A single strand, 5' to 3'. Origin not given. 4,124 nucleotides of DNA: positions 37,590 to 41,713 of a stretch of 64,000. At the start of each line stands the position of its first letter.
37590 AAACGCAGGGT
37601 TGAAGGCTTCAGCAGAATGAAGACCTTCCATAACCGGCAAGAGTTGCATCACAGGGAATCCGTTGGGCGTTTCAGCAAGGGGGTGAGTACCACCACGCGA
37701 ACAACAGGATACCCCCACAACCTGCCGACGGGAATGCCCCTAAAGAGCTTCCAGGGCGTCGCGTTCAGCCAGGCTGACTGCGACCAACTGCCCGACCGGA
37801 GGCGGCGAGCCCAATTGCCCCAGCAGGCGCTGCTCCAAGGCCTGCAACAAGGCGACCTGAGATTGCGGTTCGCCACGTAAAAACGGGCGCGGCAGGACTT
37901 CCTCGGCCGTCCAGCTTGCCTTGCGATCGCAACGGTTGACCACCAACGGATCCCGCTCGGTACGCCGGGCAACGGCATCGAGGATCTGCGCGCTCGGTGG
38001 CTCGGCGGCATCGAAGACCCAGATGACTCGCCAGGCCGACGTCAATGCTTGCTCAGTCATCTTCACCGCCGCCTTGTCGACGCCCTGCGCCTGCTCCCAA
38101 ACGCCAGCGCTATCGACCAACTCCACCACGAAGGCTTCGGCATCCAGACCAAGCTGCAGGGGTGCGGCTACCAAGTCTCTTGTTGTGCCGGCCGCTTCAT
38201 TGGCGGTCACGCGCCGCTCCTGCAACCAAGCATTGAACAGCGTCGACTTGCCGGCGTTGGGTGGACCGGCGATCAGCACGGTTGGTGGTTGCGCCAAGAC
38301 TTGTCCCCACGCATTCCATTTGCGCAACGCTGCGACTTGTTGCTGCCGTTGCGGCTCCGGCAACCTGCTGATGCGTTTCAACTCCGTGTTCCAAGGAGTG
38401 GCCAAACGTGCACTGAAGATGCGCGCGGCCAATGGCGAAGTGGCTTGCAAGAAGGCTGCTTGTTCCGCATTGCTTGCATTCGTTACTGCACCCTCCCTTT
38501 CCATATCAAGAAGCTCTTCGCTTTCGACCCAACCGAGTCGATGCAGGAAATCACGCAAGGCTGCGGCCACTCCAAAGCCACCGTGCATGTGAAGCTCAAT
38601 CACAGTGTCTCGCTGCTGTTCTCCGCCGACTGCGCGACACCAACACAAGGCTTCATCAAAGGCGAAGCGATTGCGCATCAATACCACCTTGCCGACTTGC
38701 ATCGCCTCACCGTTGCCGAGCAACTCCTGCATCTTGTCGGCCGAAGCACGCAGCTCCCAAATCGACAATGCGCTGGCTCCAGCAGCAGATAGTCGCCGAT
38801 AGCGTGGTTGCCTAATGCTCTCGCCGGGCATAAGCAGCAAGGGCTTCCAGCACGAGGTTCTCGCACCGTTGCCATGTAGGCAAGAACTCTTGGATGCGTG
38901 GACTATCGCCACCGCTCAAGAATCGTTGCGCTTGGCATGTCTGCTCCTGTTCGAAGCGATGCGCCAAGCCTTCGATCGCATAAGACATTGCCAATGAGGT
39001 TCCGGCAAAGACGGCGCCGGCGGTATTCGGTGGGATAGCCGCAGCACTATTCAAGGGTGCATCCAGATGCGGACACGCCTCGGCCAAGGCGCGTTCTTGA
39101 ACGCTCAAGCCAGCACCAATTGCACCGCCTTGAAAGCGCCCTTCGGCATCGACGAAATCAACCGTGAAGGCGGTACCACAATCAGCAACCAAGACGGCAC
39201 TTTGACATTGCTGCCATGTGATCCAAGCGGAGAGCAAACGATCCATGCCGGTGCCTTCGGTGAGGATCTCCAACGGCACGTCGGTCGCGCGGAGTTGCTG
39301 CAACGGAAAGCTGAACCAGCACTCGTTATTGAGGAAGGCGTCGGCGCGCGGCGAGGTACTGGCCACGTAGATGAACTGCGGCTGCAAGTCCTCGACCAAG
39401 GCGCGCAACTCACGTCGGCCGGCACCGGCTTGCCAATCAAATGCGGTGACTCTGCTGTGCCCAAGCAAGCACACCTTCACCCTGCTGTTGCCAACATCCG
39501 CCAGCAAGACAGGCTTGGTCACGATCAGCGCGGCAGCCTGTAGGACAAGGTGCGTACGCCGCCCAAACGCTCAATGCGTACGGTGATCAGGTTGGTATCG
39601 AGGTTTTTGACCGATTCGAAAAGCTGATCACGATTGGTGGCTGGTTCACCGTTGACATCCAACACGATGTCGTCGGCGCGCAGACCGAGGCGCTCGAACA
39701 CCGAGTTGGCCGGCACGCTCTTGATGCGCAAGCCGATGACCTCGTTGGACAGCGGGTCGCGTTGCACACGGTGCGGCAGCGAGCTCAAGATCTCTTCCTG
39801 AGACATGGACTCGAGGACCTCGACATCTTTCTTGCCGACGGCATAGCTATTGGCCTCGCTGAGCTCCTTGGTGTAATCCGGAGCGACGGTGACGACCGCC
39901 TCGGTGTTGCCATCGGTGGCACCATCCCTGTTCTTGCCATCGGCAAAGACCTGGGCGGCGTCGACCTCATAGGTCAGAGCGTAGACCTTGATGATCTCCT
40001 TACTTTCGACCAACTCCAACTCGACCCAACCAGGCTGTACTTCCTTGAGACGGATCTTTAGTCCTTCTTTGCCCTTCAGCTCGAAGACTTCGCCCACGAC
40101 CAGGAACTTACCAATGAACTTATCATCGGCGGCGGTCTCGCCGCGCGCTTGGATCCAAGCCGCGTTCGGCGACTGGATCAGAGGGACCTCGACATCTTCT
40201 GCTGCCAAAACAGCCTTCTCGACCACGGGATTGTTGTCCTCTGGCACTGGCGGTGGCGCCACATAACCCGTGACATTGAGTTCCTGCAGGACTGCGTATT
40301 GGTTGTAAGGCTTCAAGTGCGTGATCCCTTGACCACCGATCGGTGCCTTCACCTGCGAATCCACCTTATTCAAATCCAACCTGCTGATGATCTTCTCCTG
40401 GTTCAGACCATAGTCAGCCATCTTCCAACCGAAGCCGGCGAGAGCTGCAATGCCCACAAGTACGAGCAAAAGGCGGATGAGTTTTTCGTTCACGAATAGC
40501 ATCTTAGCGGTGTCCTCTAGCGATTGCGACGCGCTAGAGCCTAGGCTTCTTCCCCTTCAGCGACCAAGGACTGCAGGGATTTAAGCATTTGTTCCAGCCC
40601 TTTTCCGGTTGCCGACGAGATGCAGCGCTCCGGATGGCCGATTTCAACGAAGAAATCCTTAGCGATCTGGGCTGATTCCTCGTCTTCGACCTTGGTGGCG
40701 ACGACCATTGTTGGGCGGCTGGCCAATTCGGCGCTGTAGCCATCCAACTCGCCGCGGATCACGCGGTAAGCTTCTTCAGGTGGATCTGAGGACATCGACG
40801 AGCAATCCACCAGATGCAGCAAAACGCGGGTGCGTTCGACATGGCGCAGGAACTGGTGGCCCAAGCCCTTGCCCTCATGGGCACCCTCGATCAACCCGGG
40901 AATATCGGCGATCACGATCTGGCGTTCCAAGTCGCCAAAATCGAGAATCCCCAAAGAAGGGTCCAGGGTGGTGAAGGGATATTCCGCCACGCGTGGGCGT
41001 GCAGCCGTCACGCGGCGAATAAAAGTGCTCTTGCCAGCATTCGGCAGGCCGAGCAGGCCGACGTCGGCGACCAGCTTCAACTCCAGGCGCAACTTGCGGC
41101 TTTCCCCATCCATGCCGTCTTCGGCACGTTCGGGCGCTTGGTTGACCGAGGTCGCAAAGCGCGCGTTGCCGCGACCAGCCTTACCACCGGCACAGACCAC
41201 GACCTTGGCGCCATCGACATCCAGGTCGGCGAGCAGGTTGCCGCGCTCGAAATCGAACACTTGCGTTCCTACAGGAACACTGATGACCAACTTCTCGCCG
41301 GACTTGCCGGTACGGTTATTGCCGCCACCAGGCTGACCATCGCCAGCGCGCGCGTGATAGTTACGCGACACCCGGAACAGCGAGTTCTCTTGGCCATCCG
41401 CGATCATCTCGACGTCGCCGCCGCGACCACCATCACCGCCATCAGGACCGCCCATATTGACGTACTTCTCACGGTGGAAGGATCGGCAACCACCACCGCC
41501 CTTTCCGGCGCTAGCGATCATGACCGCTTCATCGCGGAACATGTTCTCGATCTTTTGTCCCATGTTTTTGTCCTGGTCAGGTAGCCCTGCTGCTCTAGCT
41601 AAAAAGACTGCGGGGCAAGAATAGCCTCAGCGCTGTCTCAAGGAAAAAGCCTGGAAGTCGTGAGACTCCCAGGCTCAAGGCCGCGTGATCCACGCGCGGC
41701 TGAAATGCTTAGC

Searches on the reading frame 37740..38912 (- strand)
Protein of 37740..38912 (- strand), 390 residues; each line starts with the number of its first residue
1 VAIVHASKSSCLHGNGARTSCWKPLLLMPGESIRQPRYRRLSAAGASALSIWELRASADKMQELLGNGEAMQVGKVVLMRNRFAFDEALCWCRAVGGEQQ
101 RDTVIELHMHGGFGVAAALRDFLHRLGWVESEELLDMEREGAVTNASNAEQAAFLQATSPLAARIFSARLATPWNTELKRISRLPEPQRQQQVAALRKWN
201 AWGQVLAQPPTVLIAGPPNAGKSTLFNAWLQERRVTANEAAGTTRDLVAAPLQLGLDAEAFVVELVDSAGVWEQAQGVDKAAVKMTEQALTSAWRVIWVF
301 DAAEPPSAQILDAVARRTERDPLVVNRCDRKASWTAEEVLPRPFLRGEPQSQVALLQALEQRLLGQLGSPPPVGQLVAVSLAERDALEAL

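Call 18: search_protein_families(library=pfam, proteins=[window:37740-38912:-], max_evalue=0.001)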
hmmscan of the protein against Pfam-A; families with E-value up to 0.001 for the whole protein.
window:37740-38912:- (390 aa): 1 family
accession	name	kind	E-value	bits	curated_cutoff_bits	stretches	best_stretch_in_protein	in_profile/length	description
PF01926.29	MMR_HSR1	-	6.1e-14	52.5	21.9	1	211-320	1-105/113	50S ribosome-binding GTPase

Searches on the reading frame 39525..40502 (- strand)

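Call 55: search_protein_families(library=pfam, proteins=[window:39525-40502:-], max_evalue=0.01)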
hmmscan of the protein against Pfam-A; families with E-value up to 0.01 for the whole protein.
window:39525-40502:- (325 aa): 3 families
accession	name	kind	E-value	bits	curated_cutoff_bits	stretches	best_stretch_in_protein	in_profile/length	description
PF17820.7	PDZ_6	-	2.9e-07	30.6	27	1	260-311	2-53/54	PDZ domain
PF00595.29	PDZ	-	0.0056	17.5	23.2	0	256-291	25-60/81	PDZ domain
PF13180.12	PDZ_2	-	0.007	17.1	27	0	253-319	12-76/80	PDZ domain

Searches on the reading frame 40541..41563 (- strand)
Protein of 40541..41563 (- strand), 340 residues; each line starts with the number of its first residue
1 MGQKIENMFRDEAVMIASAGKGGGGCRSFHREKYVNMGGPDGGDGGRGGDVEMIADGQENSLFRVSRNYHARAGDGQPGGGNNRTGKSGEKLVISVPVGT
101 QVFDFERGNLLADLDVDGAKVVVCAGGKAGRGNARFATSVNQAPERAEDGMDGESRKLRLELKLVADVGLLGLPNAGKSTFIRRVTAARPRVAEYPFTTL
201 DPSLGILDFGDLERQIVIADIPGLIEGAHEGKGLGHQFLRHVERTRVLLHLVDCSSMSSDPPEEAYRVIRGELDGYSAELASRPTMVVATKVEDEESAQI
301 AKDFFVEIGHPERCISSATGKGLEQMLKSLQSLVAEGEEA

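Call 55: search_protein_families(library=pfam, proteins=[window:40541-41563:-], max_evalue=0.01)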
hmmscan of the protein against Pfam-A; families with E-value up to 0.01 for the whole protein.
window:40541-41563:- (340 aa): 4 families
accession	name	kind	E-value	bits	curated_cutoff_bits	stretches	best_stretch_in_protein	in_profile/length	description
PF01018.28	GTP1_OBG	-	1.6e-51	174.4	27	1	11-164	2-155/155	GTP1/OBG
PF01926.29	MMR_HSR1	-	2.5e-24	86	21.9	1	167-291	1-113/113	50S ribosome-binding GTPase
PF02421.24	FeoB_N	-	4.9e-08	33.1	27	1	168-256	3-90/156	Ferrous iron transport protein B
PF19993.5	DO-GTPase2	-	0.0048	17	27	0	241-302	116-178/226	Double-GTPase 2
